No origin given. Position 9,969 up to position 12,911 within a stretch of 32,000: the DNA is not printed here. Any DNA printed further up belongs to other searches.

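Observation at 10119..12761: MetF (methylene-THF reductase) fused to AcsD (corrinoid Fe-S protein small subunit) in one 880-aa protein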

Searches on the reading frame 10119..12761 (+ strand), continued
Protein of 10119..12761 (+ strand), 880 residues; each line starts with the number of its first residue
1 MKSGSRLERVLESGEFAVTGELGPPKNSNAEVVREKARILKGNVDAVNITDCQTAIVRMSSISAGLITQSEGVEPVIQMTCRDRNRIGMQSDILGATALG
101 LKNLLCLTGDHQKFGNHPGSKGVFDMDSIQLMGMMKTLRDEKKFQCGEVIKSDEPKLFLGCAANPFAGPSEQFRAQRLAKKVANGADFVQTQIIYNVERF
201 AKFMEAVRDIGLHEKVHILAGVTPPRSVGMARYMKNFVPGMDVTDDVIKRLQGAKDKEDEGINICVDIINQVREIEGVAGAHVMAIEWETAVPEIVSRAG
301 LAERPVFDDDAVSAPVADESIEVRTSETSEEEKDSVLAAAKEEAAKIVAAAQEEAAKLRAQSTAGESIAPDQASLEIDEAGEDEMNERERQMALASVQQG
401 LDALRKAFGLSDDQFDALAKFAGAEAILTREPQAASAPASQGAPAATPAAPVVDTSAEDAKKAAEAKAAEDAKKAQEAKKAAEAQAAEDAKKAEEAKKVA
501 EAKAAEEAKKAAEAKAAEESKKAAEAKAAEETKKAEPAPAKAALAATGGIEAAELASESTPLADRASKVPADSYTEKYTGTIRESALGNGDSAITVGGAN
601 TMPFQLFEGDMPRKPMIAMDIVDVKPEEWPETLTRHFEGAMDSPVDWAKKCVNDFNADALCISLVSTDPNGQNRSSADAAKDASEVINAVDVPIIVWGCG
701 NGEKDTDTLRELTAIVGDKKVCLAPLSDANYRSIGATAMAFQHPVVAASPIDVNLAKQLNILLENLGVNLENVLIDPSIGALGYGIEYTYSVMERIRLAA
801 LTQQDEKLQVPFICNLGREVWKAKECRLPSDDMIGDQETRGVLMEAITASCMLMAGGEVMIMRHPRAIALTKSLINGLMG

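Call 52: search_protein_representatives(protein=window:10119-12761:+)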
Query: 880 residues. Proteins with E-value up to 0.001 (for the whole library): 6214; up to 1e-10: 3390; up to 1e-30: 797. The best 150 are listed.
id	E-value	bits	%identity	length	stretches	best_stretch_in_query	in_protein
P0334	0.0e+00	1050.5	61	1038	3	2-308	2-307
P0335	4.6e-249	845.5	50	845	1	5-878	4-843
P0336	2.3e-174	598.5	66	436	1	1-428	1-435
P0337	2.0e-124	433.3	65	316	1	1-306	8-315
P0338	1.0e-109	384.7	49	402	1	532-878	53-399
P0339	1.9e-108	380.5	61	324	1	1-306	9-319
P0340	1.7e-107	377.3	57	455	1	1-306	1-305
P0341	1.3e-103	364.4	56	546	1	3-306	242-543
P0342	5.4e-102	359.1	54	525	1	575-876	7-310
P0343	9.7e-100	351.7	50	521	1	575-876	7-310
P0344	1.5e-99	351.0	51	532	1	572-876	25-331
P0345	2.6e-94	333.7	49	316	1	577-878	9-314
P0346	4.2e-94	333.0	51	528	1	574-876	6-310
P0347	2.3e-93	330.6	51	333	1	4-312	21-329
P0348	2.5e-93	330.5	49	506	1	575-876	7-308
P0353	8.7e-89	315.4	48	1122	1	576-874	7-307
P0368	5.2e-79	283.1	43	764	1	574-870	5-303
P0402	1.2e-65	238.9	41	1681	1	4-307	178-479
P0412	2.8e-62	227.8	36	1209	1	416-869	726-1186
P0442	1.1e-58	215.8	36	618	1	459-872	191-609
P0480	3.5e-55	204.3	36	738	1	527-878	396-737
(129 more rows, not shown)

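Call 54: search_protein_families(library=pfam, proteins=[P0335, P0412, P0480, P0353, P0402, P0442, P0342, P0368, P0340, P0341], max_evalue=0.00001)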
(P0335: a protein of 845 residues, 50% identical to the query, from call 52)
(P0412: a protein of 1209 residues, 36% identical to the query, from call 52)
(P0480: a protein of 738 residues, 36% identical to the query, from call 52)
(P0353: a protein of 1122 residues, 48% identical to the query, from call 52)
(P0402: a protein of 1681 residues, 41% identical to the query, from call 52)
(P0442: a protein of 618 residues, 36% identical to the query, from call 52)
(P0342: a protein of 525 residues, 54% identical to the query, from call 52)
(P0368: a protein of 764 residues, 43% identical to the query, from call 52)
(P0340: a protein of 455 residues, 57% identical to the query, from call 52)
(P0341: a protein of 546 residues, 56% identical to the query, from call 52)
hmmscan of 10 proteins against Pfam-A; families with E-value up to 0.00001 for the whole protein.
P0335 (845 aa): 2 families
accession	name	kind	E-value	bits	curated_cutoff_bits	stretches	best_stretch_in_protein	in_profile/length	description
PF02219.23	MTHFR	-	2.7e-45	155.4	24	1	7-297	3-287/287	Methylenetetrahydrofolate reductase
PF03599.22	CdhD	-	6.4e-40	137.5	24.8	1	549-829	1-242/387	CO dehydrogenase/acetyl-CoA synthase delta subunit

P0412 (1209 aa): 4 families
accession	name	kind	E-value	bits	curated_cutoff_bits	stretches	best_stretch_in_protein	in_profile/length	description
PF19436.4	ACS_CODH_B_C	-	5.9e-113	376.9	25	1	486-728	1-244/245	ACS/CODH beta subunit C-terminal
PF03598.20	CdhC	-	1.2e-61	207.6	24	1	321-475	1-155/155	CO dehydrogenase/acetyl-CoA synthase complex beta subunit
PF03599.22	CdhD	-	9.3e-40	137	24.8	1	899-1129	1-213/387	CO dehydrogenase/acetyl-CoA synthase delta subunit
PF18537.6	CODH_A_N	-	4.4e-28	97.5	32.2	1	22-110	2-83/83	Carbon monoxide dehydrogenase subunit alpha N-terminal domain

P0480 (738 aa): 3 families
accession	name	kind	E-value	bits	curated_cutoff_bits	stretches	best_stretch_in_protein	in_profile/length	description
PF19436.4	ACS_CODH_B_C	-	3.9e-110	367.6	25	1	76-318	1-244/245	ACS/CODH beta subunit C-terminal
PF03599.22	CdhD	-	3.2e-39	135.2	24.8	1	446-671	5-213/387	CO dehydrogenase/acetyl-CoA synthase delta subunit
PF03598.20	CdhC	-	1.3e-19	71.1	24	1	2-65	92-155/155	CO dehydrogenase/acetyl-CoA synthase complex beta subunit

P0353 (1122 aa): 2 families
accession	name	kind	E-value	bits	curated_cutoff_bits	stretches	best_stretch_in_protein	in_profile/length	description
PF03063.25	Prismane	-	1e-161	539.5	27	1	509-1083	1-512/513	Prismane/CO dehydrogenase family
PF03599.22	CdhD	-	3.6e-46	158.1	24.8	1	15-255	1-222/387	CO dehydrogenase/acetyl-CoA synthase delta subunit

P0402 (1681 aa): 7 families
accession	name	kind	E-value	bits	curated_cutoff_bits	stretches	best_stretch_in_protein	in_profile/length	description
PF02574.22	S-methyl_trans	-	1.4e-83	281.5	22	1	517-814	1-283/283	Homocysteine S-methyltransferase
PF00809.28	Pterin_bind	-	9.5e-41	140.5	25.5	1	849-1083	1-244/244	Pterin binding enzyme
PF02965.22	Met_synt_B12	-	1.3e-27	97.3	25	1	1488-1680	45-256/273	Vitamin B12 dependent methionine synthase, activation domain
PF12225.13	DUF5981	-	4.6e-27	94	23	1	25-113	6-95/95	Methylene-tetrahydrofolate reductase C terminal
PF02219.23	MTHFR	-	8.3e-25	88.1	24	1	182-468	3-283/287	Methylenetetrahydrofolate reductase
PF02310.24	B12-binding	-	2.6e-22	79.3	32.1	1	1249-1338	1-90/121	B12 binding domain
PF02607.22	B12-binding_2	-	1.7e-13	51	23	1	1190-1237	29-74/74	B12 binding domain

P0442 (618 aa): 2 families
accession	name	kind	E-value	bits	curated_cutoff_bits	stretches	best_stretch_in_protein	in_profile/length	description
PF19436.4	ACS_CODH_B_C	-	5e-45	154.4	25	1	1-112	130-242/245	ACS/CODH beta subunit C-terminal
PF03599.22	CdhD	-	1.8e-39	136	24.8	1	319-553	3-217/387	CO dehydrogenase/acetyl-CoA synthase delta subunit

P0342 (525 aa): 1 family
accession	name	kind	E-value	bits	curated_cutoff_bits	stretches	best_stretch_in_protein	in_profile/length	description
PF03599.22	CdhD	-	9.4e-50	169.9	24.8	1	16-302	1-246/387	CO dehydrogenase/acetyl-CoA synthase delta subunit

P0368 (764 aa): 1 family
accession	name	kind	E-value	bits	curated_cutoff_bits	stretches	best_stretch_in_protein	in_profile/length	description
PF03599.22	CdhD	-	2.4e-42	145.5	24.8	1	15-256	1-223/387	CO dehydrogenase/acetyl-CoA synthase delta subunit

P0340 (455 aa): 2 families
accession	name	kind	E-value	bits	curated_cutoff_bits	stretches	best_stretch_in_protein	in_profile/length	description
PF02219.23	MTHFR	-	2.1e-36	126.2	24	1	12-299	7-287/287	Methylenetetrahydrofolate reductase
PF00072.30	Response_reg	-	9.3e-23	81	30.2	1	331-448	1-111/111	Response regulator receiver domain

P0341 (546 aa): 2 families
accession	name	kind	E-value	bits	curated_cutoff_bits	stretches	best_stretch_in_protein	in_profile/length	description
PF02219.23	MTHFR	-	1.7e-37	129.8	24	1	246-535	2-285/287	Methylenetetrahydrofolate reductase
PF12225.13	DUF5981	-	4.1e-35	119.8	23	1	109-203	1-95/95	Methylene-tetrahydrofolate reductase C terminal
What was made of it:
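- Fusions between neighbouring Wood-Ljungdahl genes are common in other combinations: AcsB~AcsD, AcsD~AcsA, MetV~MetF and MetV~MetF~MetH (call 54).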

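Call 55: find_encoding_contigs(protein=P0335, flank=9000, max_places=2)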
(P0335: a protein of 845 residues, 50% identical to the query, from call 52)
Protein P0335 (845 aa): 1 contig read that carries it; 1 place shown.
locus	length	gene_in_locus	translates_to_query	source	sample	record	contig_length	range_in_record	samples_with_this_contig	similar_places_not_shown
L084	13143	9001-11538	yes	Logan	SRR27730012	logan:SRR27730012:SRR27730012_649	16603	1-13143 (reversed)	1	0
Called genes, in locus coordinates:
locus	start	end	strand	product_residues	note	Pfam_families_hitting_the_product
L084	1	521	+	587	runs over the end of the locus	PF01268:FTHFS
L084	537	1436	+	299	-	PF00763:THF_DHG_CYH, PF02882:THF_DHG_CYH_C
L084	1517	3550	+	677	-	PF03063:Prismane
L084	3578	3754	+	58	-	PF07992:Pyr_redox_2 (weak), PF00070:Pyr_redox (weak), PF00890:FAD_binding_2 (weak), PF01134:GIDA (weak), PF01266:DAO (weak), PF12831:FAD_oxidored, PF13450:NAD_binding_8 (weak)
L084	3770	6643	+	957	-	PF00037:Fer4 (weak), PF13738:Pyr_redox_3 (weak), PF00890:FAD_binding_2, PF01266:DAO (weak), PF07992:Pyr_redox_2, PF13450:NAD_binding_8, PF14697:Fer4_21, PF12838:Fer4_7, +9 more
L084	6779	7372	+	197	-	PF02662:FlpD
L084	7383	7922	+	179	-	PF13183:Fer4_8, PF13237:Fer4_10 (weak), PF12838:Fer4_7 (weak), PF13187:Fer4_9 (weak), PF13484:Fer4_16, PF00037:Fer4 (weak), PF12837:Fer4_6 (weak), PF13237:Fer4_10 (weak), +8 more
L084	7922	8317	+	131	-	PF02662:FlpD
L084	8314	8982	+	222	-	PF12225:DUF5981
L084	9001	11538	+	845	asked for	PF02219:MTHFR, PF03599:CdhD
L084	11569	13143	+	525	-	?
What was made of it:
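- Locus L084 encodes hdrA(Sec)-mvhD-Fer4-FlpD-metV-fusion-acsB (call 55).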

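Call 58: search_protein_families(library=ncbifam, proteins=[L080:7003-7563:+, L080:7582-8004:+, L080:8001-8669:+], max_evalue=0.001)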
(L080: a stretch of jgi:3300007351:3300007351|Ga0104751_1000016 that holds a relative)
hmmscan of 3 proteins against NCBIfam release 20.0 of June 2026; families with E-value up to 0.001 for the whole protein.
L080:7003-7563:+ (186 aa): 85 families (the best 25 are shown)
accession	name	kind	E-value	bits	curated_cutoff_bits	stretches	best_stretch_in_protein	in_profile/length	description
NF038018.1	qmoC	equivalog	6.3e-22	78.5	300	1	12-103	5-94/360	quinone-interacting membrane-bound oxidoreductase complex subunit QmoC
TIGR03290.1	CoB_CoM_SS_C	equivalog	2.2e-21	76.3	160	1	26-110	2-85/144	CoB--CoM heterodisulfide reductase subunit C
NF041779.1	hetero_SS_HdrC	equivalog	1.1e-14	54.3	350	1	25-108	30-111/198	ferredoxin:CoB-CoM heterodisulfide reductase subunit HdrC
TIGR02179.1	PorD_KorD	subfamily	1.8e-14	53.6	60.05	1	120-174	22-76/78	2-oxoacid:acceptor oxidoreductase, delta subunit, pyruvate/2-ketoisovalerate family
NF040770.1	hetero_SS_HdrA2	exception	2.1e-14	52.6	1100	1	84-182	539-635/777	CoB-CoM heterodisulfide reductase HdrA2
NF040864.1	HgcB_ferredoxin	equivalog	3.7e-14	52.3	99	1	120-173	11-64/93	mercury methylation ferredoxin HgcB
NF041890.1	hdrC_Methbact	equivalog_domain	8.5e-14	51.6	270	1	23-108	26-109/192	ferredoxin:CoB-CoM heterodisulfide reductase subunit HdrC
NF042909.1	FMH_DH_FwdF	exception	2.5e-12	46.6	375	1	26-178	138-282/336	tungsten-dependent formylmethanofuran dehydrogenase subunit FwdF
NF040684.1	PorD_Arch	equivalog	3.6e-12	46.2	120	1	121-173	30-82/85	pyruvate synthase subunit PorD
NF008369.0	PRK11168.1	equivalog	8.2e-12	44.7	278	1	25-112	10-96/401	anaerobic glycerol-3-phosphate dehydrogenase subunit C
NF038196.1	ferrodoxin_EFR1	subfamily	3e-11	43.8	75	1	110-177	172-236/242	EFR1 family ferrodoxin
NF045763.1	PhenlGlyoxDHPadF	equivalog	6.6e-11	42.2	150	1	118-171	26-78/78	NADH-dependent phenylglyoxylate dehydrogenase subunit delta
NF045874.1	Vhu_polyferre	exception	7.6e-11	41.4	600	1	115-173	188-246/381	F420-non-reducing hydrogenase associated-polyferredoxin VhuB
TIGR03379.1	glycerol3P_GlpC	equivalog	1.4e-10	40.5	279.9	1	25-99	4-80/397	anaerobic glycerol-3-phosphate dehydrogenase subunit GlpC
NF058577.1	FdxA_fam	equivalog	2.7e-10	40.3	65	1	118-169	2-52/52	4Fe-4S ferredoxin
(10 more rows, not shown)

L080:7582-8004:+ (140 aa): 3 families
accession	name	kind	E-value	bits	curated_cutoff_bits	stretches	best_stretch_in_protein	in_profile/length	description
NF045873.1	F420_non_VhuD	exception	4.7e-24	85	215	1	6-136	3-131/132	F420-non-reducing hydrogenase iron-sulfur subunit VhuD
NF040770.1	hetero_SS_HdrA2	exception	2.8e-20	72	1100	1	4-132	647-773/777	CoB-CoM heterodisulfide reductase HdrA2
NF041891.1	hdrA_Methbact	equivalog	3.8e-06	25.4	1300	1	26-111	662-742/762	ferredoxin:CoB-CoM heterodisulfide reductase subunit HdrA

L080:8001-8669:+ (222 aa): 0 families
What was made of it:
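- Closest known: Moorella thermoacetica MetFV-HdrABC-MvhD methylene-THF reductase. Different: In place of HdrC there is an HdrC-like di-ferredoxin together with a second MvhD (calls 55, 58).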

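Call 62: predict_structure(alignment_id=A1)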
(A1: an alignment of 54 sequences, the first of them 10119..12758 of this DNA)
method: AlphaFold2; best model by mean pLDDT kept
length: 880 residues; sequences in the alignment: 54
mean_pLDDT: 62.6   pTM: 0.41
mean pLDDT of the five models: 62.6, 60.2, 57.5, 56.3, 51.6
residues with pLDDT >= 90: 110; 70-90: 260; 50-70: 185; < 50: 325
segments of 3 or more residues with pLDDT < 50: 53-59, 81-89, 108-146, 311-329, 362-384, 421-492, 494-496, 500-502, 505-509, 512-548, 601-608, 725-793, 801-808, 818-831
pLDDT, mean of each block of 10 residues (from residue 1): 72 92 63 88 87 42 78 78 43 60 64 36 29 33 47 72 77 83 82 91 94 92 88 75 90 92 96 95 86 94 79 38 39 66 81 72 39 35 53 63 64 64 39 30 30 30 35 43 43 48 48 46 37 31 36 74 67 58 67 69 49 77 77 83 91 89 71 73 88 77 70 74 49 43 44 35 36 37 34 50 50 55 40 61 74 69 85 80
secondary structure, 60 per line:
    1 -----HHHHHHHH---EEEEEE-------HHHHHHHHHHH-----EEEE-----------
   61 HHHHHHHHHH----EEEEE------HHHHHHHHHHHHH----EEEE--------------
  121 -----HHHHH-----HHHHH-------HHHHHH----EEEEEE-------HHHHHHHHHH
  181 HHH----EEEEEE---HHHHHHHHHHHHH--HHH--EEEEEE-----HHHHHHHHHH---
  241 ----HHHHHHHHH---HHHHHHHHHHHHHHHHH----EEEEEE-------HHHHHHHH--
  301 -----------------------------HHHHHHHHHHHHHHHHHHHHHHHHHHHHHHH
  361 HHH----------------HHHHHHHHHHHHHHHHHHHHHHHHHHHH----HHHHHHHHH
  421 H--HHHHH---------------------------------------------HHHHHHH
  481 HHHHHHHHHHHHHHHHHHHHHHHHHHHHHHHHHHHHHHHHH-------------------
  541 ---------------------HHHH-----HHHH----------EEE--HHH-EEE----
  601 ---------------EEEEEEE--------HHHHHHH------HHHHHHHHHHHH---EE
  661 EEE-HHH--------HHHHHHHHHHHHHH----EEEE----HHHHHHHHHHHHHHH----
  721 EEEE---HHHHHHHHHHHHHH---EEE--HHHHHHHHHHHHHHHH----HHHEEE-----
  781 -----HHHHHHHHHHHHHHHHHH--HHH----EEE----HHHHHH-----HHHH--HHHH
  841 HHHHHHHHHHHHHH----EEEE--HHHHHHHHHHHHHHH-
elements in order (helices of 4 or more, strands of 3 or more residues): H6-13 E17-22 H30-40 E46-49 H61-70 E75-79 H86-98 E103-106 H126-130 H136-140 H148-153 E158-163 H171-183 E188-193 H197-209 E217-222 H228-237 H245-253 H257-273 E278-283 H291-298 H330-363 H380-407 H412-421 H424-428 H474-521 H562-565 H571-574 E585-587 E594-596 E616-622 H631-637 H644-655 E659-663 H676-689 E694-697 H702-716 E721-724 H728-741 E745-747 H750-765 E773-775 H786-803 E813-815 H820-825 H831-834 H837-854 E859-862 H865-879
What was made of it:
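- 11034..11837 (+): Linker, aa 306-573: 268 aa with 82 Ala, 40 Glu, 28 Lys and no Cys. Mostly low pLDDT in the AF2 model (call 62).
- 11106..11207 (+): Predicted helix within the linker, aa 330-363. AF2/DSSP helix H330-363, block pLDDT 66-81 (call 62).
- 11493..11723 (+): Imperfect AEAKK-type repeat, aa 459-535, predicted as one long helix. AF2 predicts helix H474-521 at low pLDDT (call 62).
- The AF2 model is of low confidence (pLDDT 62.6) and gives no information on contacts between the domains (call 62).
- Tried and rejected: It was not used for fold searches or for inferring contacts between the domains (call 62).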
